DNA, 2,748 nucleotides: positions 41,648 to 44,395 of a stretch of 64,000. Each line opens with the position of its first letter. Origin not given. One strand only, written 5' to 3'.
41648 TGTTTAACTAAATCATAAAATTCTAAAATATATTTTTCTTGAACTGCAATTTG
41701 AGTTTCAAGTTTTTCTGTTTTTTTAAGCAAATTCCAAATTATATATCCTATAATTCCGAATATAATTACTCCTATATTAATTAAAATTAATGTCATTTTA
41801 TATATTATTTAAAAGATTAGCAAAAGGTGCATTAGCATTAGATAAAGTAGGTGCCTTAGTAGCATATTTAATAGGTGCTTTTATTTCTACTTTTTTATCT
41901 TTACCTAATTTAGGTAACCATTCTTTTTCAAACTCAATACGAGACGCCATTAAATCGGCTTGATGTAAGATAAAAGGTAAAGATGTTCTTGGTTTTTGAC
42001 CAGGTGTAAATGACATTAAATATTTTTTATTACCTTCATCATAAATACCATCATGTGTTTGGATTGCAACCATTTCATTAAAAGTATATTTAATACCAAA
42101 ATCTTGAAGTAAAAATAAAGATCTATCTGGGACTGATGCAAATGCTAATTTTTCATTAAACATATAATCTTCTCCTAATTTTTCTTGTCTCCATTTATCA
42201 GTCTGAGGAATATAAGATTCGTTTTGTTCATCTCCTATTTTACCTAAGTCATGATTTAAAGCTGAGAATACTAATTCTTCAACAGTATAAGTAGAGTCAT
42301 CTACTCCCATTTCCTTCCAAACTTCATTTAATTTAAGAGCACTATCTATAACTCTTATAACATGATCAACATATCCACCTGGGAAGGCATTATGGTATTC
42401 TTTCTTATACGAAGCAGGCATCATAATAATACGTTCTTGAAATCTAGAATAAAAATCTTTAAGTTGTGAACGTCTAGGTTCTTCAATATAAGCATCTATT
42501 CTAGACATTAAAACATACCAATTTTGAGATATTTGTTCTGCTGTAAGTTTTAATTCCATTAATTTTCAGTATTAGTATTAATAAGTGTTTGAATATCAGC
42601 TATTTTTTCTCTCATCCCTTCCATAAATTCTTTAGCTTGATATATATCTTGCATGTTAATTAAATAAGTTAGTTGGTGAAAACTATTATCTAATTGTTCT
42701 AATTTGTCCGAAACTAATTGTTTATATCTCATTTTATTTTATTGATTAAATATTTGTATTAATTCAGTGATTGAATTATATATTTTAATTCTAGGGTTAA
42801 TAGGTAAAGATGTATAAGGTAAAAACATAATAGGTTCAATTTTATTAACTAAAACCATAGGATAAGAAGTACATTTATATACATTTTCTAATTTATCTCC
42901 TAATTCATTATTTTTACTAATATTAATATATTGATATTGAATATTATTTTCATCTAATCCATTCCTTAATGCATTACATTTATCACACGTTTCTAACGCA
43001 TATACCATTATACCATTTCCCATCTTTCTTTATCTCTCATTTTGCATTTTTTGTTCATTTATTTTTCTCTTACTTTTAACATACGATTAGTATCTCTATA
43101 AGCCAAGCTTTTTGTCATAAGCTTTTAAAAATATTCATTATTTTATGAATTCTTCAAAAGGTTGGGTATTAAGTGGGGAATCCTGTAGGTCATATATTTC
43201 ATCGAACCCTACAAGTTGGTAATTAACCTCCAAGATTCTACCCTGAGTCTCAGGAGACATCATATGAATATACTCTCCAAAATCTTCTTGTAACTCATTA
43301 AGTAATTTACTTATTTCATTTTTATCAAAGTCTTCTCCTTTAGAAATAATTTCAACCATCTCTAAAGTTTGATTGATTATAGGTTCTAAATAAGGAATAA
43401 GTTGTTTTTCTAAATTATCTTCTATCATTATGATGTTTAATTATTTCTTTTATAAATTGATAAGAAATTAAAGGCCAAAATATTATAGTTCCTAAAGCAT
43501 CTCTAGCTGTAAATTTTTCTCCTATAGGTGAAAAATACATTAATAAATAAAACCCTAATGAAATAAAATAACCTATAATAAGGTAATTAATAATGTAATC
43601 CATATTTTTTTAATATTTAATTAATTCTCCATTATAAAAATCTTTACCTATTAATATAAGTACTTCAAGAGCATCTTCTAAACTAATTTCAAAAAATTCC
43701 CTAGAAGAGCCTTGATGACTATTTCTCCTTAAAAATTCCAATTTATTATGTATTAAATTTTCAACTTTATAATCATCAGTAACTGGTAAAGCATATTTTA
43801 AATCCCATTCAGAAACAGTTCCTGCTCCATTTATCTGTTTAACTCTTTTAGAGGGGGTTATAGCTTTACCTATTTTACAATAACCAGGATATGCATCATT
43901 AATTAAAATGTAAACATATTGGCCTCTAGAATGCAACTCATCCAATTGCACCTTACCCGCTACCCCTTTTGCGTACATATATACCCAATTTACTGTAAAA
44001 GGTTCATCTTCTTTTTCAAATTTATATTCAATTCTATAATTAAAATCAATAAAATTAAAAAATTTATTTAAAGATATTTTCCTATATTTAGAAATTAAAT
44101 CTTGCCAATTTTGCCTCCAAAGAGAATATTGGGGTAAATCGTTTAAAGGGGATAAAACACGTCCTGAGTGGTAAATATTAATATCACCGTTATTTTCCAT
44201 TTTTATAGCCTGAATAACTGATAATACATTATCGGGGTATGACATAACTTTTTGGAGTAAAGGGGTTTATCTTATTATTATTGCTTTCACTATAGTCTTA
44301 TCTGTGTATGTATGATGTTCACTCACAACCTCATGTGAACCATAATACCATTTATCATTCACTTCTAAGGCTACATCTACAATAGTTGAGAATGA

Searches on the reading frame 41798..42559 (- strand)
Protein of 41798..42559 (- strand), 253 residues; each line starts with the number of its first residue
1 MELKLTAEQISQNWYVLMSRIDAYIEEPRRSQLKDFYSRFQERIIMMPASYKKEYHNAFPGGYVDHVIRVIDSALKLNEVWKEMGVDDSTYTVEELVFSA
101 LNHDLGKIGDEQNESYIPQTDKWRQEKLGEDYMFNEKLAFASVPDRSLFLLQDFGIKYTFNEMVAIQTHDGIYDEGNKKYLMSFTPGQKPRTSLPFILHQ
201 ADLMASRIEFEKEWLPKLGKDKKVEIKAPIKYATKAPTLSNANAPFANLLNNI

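Call 12: search_protein_families(library=phrogs, proteins=[window:41798-42559:-], max_evalue=0.001)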
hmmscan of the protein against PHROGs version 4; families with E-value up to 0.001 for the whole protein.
window:41798-42559:- (253 aa): 2 families
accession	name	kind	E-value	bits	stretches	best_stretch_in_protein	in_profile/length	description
phrog_5889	-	unknown function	1.9e-15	57.9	1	46-213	51-200/242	-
phrog_28876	-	other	3.8e-12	46.7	1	47-213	37-197/435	metal-dependent phosphohydrolase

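Call 13: search_protein_families(library=pfam, proteins=[window:41798-42559:-], max_evalue=0.001)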
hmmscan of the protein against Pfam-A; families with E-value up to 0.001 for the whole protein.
window:41798-42559:- (253 aa): 0 families

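Call 69: search_dna_similar(query=window:41798-42559:-, collection=phages, mode=protein, max_evalue=0.00001, max_rows=10)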
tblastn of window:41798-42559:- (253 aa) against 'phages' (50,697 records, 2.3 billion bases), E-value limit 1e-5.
Records with a match: 7; places in all: 7; records where one place covers at least 80% of the query: 4.
Best place of each record, by identity: <60% 7.
By first word of the organism name: Flavobacterium 4; Streptococcus 3.
By host as written in the record: Flavobacterium sp. LMO8 4; Streptococcus pneumoniae strain R6 2; Streptococcus pneumoniae R6 1.
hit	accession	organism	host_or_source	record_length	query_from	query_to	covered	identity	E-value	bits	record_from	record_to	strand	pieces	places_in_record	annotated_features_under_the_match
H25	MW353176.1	Flavobacterium phage vB_FspM_immuto_3-5A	Flavobacterium sp. LMO8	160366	3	211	83%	52.2%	1e-63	220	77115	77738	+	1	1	phosphohydrolase | hypothetical protein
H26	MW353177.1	Flavobacterium phage vB_FspM_immuto_13-6C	Flavobacterium sp. LMO8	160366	3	211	83%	52.2%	1e-63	220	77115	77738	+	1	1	phosphohydrolase | hypothetical protein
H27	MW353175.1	Flavobacterium phage vB_FspM_immuto_2-6A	Flavobacterium sp. LMO8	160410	3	211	83%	52.2%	1e-63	220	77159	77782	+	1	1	phosphohydrolase | hypothetical protein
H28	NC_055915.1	Flavobacterium phage vB_FspM_immuto_2-6A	Flavobacterium sp. LMO8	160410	3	211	83%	52.2%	1e-63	220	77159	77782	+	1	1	phosphohydrolase | hypothetical protein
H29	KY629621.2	Streptococcus virus MS1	Streptococcus pneumoniae R6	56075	44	208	65%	30.9%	2e-7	57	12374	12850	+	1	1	metal dependent phosphohydrolase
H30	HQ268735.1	Streptococcus phage Dp-1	Streptococcus pneumoniae strain R6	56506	48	208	64%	31.4%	2e-7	57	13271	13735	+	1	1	hypothetical protein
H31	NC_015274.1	Streptococcus phage Dp-1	Streptococcus pneumoniae strain R6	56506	48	208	64%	31.4%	2e-7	57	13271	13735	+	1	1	metal-dependent phosphohydrolase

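Call 70: get_annotated_region(hit=H28, flank=20000)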
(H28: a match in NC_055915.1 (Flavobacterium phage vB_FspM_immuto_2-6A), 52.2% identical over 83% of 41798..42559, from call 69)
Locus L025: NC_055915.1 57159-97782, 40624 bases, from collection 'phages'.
description: Flavobacterium phage vB_FspM_immuto_2-6A, complete genome.
organism: Flavobacterium phage vB_FspM_immuto_2-6A (NCBI taxid 2801477)
taxonomy: Viruses; Duplodnaviria; Heunggongvirae; Uroviricota; Caudoviricetes; Immutovirus; Immutovirus immuto
host: Flavobacterium sp. LMO8; source: Baltic Sea mesocosm; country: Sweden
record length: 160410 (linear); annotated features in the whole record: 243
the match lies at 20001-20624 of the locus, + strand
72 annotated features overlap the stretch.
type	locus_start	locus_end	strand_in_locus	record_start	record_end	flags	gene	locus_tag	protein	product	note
CDS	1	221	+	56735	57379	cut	-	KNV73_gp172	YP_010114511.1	dTDP-4-amino-4,6-dideoxygalactose transaminase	dTDP-4-amino-4,6-dideoxygalactose transaminase, WecE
CDS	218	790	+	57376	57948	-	-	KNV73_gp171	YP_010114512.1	pilin glycosylation protein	-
CDS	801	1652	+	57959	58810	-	-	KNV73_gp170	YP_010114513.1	nucleotide-sugar epimerase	Nucleoside-diphosphate-sugar epimerase, WcaG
CDS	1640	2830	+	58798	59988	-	-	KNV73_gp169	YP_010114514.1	glycosyltransferase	Glycosyltransferases involved in cell wall biogenesis, WcaA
CDS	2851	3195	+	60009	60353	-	-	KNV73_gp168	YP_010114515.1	hypothetical protein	-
CDS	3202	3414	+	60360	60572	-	-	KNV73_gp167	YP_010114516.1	hypothetical protein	-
CDS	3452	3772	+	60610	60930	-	-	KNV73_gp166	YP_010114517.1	hypothetical protein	-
CDS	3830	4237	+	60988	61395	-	-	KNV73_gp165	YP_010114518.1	DnaK suppressor protein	-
CDS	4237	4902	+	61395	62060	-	-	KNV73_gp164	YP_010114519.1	HNH endonuclease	-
CDS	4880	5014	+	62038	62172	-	-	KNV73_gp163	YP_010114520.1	hypothetical protein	-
CDS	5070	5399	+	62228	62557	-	-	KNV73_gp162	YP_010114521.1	hypothetical protein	-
CDS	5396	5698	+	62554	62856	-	-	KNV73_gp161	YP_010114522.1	hypothetical protein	-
CDS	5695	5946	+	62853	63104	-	-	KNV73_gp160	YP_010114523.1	hypothetical protein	-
CDS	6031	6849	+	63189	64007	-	-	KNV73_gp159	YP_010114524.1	protein of unknown function DUF932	-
CDS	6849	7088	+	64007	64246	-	-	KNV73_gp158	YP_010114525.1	hypothetical protein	-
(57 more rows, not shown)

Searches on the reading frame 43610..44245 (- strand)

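Call 12: search_protein_families(library=phrogs, proteins=[window:43610-44245:-], max_evalue=0.001)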
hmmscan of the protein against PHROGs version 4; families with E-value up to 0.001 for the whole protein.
window:43610-44245:- (211 aa): 6 families
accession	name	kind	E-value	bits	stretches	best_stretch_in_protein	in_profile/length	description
phrog_16524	-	unknown function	2.3e-09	38.2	1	102-196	19-110/215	-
phrog_5032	-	unknown function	4.2e-09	37.3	1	106-170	75-139/178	-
phrog_18781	-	unknown function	2.4e-08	34.6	1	109-209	7-105/222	-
phrog_15085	-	unknown function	1.7e-07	32.6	1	108-196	3-91/103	-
phrog_8430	-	unknown function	2.5e-07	30.9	1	101-194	288-378/439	-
phrog_8130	-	unknown function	0.00011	22.4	1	111-195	181-258/434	-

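Call 13: search_protein_families(library=pfam, proteins=[window:43610-44245:-], max_evalue=0.001)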
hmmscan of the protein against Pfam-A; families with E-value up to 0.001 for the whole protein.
window:43610-44245:- (211 aa): 2 families
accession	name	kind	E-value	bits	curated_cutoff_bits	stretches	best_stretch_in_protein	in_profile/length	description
PF10544.15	T5orf172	-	4.3e-15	56.5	20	1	109-197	1-98/101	T5orf172 domain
PF13455.12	MUG113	-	1.1e-09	39.1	22.3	1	123-196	1-70/73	Meiotically up-regulated gene 113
